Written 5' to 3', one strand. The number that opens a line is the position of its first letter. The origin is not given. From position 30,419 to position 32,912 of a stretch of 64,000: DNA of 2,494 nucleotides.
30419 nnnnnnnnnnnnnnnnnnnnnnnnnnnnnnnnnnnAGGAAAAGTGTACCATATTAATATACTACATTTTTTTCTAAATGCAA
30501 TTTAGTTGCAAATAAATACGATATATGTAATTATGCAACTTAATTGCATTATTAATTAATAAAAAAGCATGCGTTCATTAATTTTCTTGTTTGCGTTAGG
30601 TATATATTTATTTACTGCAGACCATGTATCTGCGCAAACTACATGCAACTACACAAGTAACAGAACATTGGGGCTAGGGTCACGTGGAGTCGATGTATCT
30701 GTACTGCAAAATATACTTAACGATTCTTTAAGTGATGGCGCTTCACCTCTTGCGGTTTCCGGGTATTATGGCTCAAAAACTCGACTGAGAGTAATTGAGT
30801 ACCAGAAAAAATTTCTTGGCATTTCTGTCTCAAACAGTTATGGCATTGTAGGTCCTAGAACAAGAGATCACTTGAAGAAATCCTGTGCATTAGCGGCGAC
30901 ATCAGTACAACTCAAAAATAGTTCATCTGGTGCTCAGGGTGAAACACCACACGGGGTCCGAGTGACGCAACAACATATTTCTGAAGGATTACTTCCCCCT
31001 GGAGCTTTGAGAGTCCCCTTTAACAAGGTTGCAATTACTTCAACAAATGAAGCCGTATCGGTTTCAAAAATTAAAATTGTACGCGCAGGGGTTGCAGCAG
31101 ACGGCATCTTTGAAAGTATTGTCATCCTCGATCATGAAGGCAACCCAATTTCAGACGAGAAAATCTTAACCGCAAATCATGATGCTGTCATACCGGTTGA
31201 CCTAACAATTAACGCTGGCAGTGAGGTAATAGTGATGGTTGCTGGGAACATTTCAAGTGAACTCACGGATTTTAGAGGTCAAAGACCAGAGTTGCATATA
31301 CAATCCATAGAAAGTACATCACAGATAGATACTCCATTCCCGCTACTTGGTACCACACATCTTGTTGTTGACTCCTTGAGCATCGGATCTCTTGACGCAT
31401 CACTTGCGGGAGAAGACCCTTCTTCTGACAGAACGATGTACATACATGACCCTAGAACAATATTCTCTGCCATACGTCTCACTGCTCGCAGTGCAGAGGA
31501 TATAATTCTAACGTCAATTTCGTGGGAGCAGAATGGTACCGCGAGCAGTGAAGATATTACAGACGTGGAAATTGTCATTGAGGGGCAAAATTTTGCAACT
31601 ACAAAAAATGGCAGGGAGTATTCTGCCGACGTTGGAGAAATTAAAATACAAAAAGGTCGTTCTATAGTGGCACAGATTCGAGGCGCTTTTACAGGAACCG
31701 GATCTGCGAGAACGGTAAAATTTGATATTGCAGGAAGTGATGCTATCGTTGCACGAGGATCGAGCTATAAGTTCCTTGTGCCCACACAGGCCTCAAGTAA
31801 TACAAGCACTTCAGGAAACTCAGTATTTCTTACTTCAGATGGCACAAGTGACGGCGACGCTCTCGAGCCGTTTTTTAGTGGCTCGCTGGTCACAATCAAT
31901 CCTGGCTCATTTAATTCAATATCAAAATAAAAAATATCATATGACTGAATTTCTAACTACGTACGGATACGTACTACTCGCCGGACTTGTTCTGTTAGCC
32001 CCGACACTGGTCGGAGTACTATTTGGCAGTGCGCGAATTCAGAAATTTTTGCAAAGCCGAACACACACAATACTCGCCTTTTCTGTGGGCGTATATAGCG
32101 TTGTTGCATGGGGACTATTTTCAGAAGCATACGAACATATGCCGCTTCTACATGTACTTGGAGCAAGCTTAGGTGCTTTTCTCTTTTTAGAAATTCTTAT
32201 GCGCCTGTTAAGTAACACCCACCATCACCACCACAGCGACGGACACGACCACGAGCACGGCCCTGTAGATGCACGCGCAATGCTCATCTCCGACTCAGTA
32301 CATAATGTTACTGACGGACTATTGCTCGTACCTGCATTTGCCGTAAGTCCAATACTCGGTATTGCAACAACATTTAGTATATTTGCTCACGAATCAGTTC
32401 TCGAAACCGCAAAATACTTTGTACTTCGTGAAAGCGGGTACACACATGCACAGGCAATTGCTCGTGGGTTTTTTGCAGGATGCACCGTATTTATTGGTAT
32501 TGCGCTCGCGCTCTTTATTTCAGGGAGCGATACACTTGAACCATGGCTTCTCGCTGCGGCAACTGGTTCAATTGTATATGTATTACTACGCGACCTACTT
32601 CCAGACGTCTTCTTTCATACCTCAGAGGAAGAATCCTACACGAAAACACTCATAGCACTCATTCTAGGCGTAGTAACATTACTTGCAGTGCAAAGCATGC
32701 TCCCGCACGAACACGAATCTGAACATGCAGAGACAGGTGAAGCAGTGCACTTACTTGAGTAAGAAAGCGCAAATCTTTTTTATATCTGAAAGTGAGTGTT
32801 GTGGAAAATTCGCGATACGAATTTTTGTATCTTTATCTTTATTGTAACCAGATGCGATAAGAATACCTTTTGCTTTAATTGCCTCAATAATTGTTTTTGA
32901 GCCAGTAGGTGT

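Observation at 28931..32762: Zinc-homeostasis locus: His-tailed YibE/F, Zur, two palindromic boxes, a secreted PG-binding protein and ZupT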

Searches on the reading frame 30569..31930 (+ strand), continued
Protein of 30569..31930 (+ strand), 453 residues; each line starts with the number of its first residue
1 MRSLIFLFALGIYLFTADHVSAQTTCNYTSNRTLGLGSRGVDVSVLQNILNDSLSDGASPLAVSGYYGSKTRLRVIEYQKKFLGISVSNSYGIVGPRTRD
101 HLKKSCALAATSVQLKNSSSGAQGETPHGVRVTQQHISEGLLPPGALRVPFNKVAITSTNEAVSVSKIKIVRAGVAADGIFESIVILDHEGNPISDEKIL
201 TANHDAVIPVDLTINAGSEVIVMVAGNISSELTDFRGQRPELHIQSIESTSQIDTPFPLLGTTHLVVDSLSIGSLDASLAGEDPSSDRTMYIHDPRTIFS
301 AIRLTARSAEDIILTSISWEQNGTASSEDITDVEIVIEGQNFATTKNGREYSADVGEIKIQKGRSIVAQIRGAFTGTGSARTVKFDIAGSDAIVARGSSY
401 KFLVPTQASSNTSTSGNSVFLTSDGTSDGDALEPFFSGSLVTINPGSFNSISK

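Call 71: search_protein_families(library=pfam, proteins=[P0031, P0033, P0024, P0160, P0036, P0054, P0025], max_evalue=0.001)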
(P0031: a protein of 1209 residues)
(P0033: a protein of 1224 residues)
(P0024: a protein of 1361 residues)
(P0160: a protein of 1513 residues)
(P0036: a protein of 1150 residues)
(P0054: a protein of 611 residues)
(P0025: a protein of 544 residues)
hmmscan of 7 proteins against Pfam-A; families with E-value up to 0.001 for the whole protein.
P0031 (1209 aa): 0 families

P0033 (1224 aa): 0 families

P0024 (1361 aa): 0 families

P0160 (1513 aa): 3 families
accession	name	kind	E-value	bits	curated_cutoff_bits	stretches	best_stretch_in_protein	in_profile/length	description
PF10342.15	Kre9_KNH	-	1.5e-15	58.1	24.6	2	1384-1469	5-83/94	Kre9/KNH-like N-terminal Ig-like domain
PF00404.24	Dockerin_1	-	3.6e-11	43.5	22.9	1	685-739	2-56/57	Dockerin type I domain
PF01471.23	PG_binding_1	-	5.3e-06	27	23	1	81-131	8-57/57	Putative peptidoglycan binding domain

P0036 (1150 aa): 1 family
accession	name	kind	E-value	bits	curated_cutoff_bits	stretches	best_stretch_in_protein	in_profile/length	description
PF01471.23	PG_binding_1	-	0.00013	22.5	23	1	77-125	2-41/57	Putative peptidoglycan binding domain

P0054 (611 aa): 1 family
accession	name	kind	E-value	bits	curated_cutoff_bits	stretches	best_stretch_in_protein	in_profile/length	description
PF01471.23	PG_binding_1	-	2.3e-08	34.5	23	1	80-140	1-51/57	Putative peptidoglycan binding domain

P0025 (544 aa): 0 families

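Call 74: find_encoding_contigs(protein=P0031, flank=5000, max_places=2)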
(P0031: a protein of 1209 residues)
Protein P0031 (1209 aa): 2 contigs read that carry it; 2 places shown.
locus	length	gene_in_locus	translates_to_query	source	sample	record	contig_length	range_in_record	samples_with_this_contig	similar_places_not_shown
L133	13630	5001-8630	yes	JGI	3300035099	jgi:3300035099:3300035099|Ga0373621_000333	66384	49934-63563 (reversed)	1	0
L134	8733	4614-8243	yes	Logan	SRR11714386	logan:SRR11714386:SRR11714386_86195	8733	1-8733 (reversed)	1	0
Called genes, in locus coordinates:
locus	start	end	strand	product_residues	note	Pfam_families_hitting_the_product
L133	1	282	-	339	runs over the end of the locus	PF00154:RecA_N, PF08423:Rad51, PF06745:ATPase (weak), PF27531:MT3502_N (weak), PF01637:ATPase_2 (weak), PF21096:RecA_C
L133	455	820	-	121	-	-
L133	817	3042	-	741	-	PF13491:FtsK_4TM, PF17854:FtsK_alpha, PF01580:FtsK_SpoIIIE, PF09397:FtsK_gamma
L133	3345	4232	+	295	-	-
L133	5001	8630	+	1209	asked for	-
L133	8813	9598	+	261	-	PF01797:Y1_Tnp (weak)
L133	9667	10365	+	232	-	-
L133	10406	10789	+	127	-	PF13366:PDDEXK_3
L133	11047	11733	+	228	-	-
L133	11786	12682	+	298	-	PF01471:PG_binding_1 (faint)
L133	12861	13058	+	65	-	-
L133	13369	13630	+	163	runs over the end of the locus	PF00466:Ribosomal_L10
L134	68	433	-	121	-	-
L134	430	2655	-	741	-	PF13491:FtsK_4TM, PF17854:FtsK_alpha, PF01580:FtsK_SpoIIIE, PF09397:FtsK_gamma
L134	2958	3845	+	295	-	-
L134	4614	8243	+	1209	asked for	-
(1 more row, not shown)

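Call 75: find_encoding_contigs(protein=P0020, flank=5000, max_places=2)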
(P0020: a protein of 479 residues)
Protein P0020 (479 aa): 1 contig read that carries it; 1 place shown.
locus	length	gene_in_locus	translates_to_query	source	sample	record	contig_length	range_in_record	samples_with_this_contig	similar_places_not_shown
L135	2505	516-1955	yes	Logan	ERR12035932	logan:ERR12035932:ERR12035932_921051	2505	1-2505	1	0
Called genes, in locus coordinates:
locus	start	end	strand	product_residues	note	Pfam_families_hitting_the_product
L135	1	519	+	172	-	?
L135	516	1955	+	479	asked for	-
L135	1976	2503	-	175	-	?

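Call 90: find_encoding_contigs(protein=P0003, flank=5000, max_places=1)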
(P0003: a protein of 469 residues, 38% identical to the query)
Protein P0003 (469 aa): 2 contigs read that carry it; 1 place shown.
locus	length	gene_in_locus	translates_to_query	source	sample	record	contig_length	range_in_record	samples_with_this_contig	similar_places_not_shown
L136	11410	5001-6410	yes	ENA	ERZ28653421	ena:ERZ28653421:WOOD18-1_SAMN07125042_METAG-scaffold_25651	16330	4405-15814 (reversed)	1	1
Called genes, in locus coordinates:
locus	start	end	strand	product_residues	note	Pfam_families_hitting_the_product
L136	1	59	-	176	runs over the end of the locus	PF12869:tRNA_anti-like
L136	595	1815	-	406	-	PF07907:YibE_F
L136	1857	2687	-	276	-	PF01032:FecCD (faint), PF00950:ABC-3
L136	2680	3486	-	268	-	PF00005:ABC_tran, PF13304:AAA_21 (faint)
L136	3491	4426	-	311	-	PF01297:ZnuA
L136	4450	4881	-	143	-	PF01475:FUR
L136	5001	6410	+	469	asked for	-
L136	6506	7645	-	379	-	PF00872:Transposase_mut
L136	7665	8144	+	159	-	PF03852:Vsr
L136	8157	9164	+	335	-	PF00145:DNA_methylase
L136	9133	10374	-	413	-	PF08299:Bac_DnaA_C, PF13384:HTH_23 (faint), PF08281:Sigma70_r4_2 (faint), PF04545:Sigma70_r4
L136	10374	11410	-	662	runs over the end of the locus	-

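Call 91: find_encoding_contigs(protein=P0011, flank=5000, max_places=1)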
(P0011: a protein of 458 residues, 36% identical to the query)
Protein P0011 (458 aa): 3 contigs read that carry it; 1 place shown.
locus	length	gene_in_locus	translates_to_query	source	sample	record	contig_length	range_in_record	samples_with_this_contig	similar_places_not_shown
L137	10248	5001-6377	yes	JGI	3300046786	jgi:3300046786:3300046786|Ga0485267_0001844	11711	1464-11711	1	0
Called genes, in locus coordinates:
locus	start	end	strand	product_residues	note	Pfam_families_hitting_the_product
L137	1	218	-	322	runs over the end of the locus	PF01734:Patatin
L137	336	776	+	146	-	PF01668:SmpB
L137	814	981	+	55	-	-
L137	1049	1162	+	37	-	-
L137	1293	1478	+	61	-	-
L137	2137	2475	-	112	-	PF06127:Mpo1-like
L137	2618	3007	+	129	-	-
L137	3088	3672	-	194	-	-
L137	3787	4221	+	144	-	PF01475:FUR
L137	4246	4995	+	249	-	PF02535:Zip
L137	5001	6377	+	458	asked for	-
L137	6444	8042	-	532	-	PF00801:PKD (faint), PF01471:PG_binding_1, PF18911:PKD_4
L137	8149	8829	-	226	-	PF13739:PdaC, PF11738:DUF3298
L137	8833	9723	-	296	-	PF01553:Acyltransferase (weak)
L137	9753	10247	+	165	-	?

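Call 92: find_encoding_contigs(protein=P0017, flank=5000, max_places=1)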
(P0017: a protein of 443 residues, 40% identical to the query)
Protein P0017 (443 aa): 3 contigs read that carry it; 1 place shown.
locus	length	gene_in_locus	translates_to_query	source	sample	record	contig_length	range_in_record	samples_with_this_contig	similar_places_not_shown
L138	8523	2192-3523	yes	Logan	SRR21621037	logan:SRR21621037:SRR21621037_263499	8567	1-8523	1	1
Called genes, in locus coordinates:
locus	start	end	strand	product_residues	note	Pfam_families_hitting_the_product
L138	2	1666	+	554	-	?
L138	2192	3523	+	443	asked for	-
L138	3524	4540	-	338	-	PF02547:Queuosine_synth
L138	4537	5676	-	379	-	PF01702:TGT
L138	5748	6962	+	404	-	PF02812:ELFV_dehydrog_N, PF00208:ELFV_dehydrog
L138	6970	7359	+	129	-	PF07681:DoxX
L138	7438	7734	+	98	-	-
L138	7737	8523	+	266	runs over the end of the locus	-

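Call 93: find_encoding_contigs(protein=P0013, flank=5000, max_places=1)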
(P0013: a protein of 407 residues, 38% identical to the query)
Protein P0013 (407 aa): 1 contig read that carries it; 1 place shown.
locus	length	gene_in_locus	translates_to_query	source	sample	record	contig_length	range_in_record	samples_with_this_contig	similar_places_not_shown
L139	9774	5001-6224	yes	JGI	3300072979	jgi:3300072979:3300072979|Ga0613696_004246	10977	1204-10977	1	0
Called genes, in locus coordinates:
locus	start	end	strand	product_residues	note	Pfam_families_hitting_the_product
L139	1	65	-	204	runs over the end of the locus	PF01797:Y1_Tnp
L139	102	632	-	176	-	PF01625:PMSR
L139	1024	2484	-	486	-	PF01336:tRNA_anti-codon, PF00152:tRNA-synt_2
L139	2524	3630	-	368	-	PF07907:YibE_F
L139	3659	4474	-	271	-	PF02535:Zip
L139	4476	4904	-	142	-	PF01475:FUR, PF12840:HTH_20 (faint)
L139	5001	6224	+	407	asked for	-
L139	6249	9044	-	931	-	PF04234:CopC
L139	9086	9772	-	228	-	?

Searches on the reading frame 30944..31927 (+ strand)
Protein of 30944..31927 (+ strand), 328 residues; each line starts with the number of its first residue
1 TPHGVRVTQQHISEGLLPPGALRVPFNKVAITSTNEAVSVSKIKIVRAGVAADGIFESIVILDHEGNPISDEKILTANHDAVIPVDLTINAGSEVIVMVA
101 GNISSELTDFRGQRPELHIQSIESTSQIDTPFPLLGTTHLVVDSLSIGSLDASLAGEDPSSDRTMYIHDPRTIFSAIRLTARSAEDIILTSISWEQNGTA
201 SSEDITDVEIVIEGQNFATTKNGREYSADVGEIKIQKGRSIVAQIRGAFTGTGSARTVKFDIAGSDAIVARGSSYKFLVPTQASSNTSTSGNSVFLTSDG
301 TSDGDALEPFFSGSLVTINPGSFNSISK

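Call 77: predict_structure(alignment_id=A3)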
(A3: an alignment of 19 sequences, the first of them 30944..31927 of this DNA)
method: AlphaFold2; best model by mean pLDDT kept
length: 328 residues; sequences in the alignment: 19
mean_pLDDT: 90.3   pTM: 0.69
mean pLDDT of the five models: 90.3, 88.7, 83.4, 81.1, 80.4
residues with pLDDT >= 90: 236; 70-90: 76; 50-70: 13; < 50: 3
segments of 3 or more residues with pLDDT < 50: 326-328
pLDDT, mean of each block of 10 residues (from residue 1): 81 88 93 92 93 94 91 95 95 95 92 95 93 94 84 94 79 93 91 94 90 94 94 94 92 81 94 86 94 92 93 90 50
secondary structure, 60 per line:
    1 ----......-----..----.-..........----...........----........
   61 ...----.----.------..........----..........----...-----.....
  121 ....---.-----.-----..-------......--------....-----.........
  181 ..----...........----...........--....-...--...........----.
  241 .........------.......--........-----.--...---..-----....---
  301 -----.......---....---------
elements in order: E5-10 E24-33 E38-48 E56-63 E80-89 E94-103 E116-124 E149-154 E163-166 E172-182 E187-197 E205-212 E215-218 E220-222 E225-235 E240-249 E256-262 E268-272 E281-283 E294-297 E306-312 E316-319

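Call 81: fold_search(model_id=the predicted structure, library=pdb)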
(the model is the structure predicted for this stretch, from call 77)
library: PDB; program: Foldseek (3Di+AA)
matches with E <= 10: 1593; with E <= 0.001: 145
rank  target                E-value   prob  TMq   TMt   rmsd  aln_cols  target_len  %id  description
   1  4mmz_A                9.9e-07  1.00  0.23  0.11  15.4       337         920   11  Integrin AlphaVBeta3 ectodomain bound to an antagonistic tenth domain of Fibronectin (released 2014-03-26)
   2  6avq_A                1.7e-06  1.00  0.28  0.12  18.8       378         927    9  The Therapeutic Antibody LM609 Selectively Inhibits Ligand Binding to Human alpha-V beta-3 Integrin via Steric Hindran (released 2017-11-01)
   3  8xen_A                1.8e-06  1.00  0.24  0.10  19.8       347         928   10  Cryo-EM structure of integrin ITGAV/ITGB3 complex, conformation 4 (released 2024-12-18)
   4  8jl8                  2.1e-06  0.94  0.14  0.15  21.4       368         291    7  Crystal structure of the collagen binding domain of Cnm from Streptococcus mutans (released 2024-04-10)
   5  9e8a_A                2.3e-06  1.00  0.29  0.12  17.9       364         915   11  Integrin aIIbb3 bent conformation from human platelet membrane crude preparation (released 2025-10-15)
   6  6avr_A                3.2e-06  1.00  0.28  0.12  19.5       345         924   10  Human alpha-V beta-3 Integrin (intermediate conformation) in complex with the therapeutic antibody LM609 (released 2017-11-01)
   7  4mmx_A                3.2e-06  1.00  0.24  0.11  15.2       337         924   10  Integrin AlphaVBeta3 ectodomain bound to the tenth domain of Fibronectin (released 2014-03-26)
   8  8cs9_X                5.3e-06  1.00  0.21  0.12  17.0       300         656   11  Composite reconstruction of Class 1 of the erythrocyte ankyrin-1 complex (released 2022-07-20)
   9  8t2v_A                5.3e-06  1.00  0.27  0.11  18.4       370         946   10  Cryo-EM Structures of Full-length Integrin alphaIIbbeta3 in Native Lipids (released 2023-07-26)
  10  7ptb                  5.6e-06  1.00  0.24  0.24  11.8       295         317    9  Crystal structure of the SPD-2 domain of human CEP192 (released 2022-04-06)
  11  6avu_A                5.9e-06  1.00  0.29  0.12  19.5       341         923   10  Human alpha-V beta-3 Integrin (open conformation) in complex with the therapeutic antibody LM609 (released 2017-11-01)
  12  7uzs                  7.2e-06  1.00  0.23  0.13  18.0       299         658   10  Protein 4.2 (local refinement from consensus reconstruction of ankyrin complex classes) (released 2022-07-20)
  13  4b60_B                9.2e-06  1.00  0.21  0.23  16.5       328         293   10  Structure of rFnBPA(189-505) in complex with fibrinogen gamma chain C- terminal peptide (released 2013-10-09)
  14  8csw                  9.7e-06  1.00  0.21  0.12  17.6       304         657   10  Local refinement of protein 4.2 in Class 2 of erythrocyte ankyrin-1 complex (released 2022-07-20)
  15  4b5z                  1.1e-05  1.00  0.20  0.21  16.6       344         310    9  Structure of the apo-rFnBPA(189-505) from Staphylococcus aureus (released 2013-10-09)
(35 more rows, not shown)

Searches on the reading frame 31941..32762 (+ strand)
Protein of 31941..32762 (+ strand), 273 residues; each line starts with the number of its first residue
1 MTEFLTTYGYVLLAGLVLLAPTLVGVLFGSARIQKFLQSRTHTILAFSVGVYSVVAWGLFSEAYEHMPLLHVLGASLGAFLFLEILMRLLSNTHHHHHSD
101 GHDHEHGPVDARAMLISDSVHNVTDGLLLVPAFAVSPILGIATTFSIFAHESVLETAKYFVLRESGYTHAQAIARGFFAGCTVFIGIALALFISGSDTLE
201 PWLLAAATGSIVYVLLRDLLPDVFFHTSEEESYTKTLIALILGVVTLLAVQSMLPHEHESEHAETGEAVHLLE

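Call 5: search_protein_families(library=pfam, proteins=[window:31941-32762:+], max_evalue=0.01)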
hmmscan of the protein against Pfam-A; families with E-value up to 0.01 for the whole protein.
window:31941-32762:+ (273 aa): 1 family
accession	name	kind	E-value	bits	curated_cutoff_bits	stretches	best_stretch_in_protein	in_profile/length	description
PF02535.28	Zip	-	1.5e-20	74.2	35.1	1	94-249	154-321/323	ZIP Zinc transporter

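Call 6: search_protein_families(library=ncbifam, proteins=[window:31941-32762:+], max_evalue=0.01)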
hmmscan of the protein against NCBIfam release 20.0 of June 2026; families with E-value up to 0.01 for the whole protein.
window:31941-32762:+ (273 aa): 1 family
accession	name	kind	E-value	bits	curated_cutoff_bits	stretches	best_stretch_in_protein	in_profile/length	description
NF003243.0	PRK04201.1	equivalog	1.8e-06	27.4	252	1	172-266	8-107/266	zinc transporter ZupT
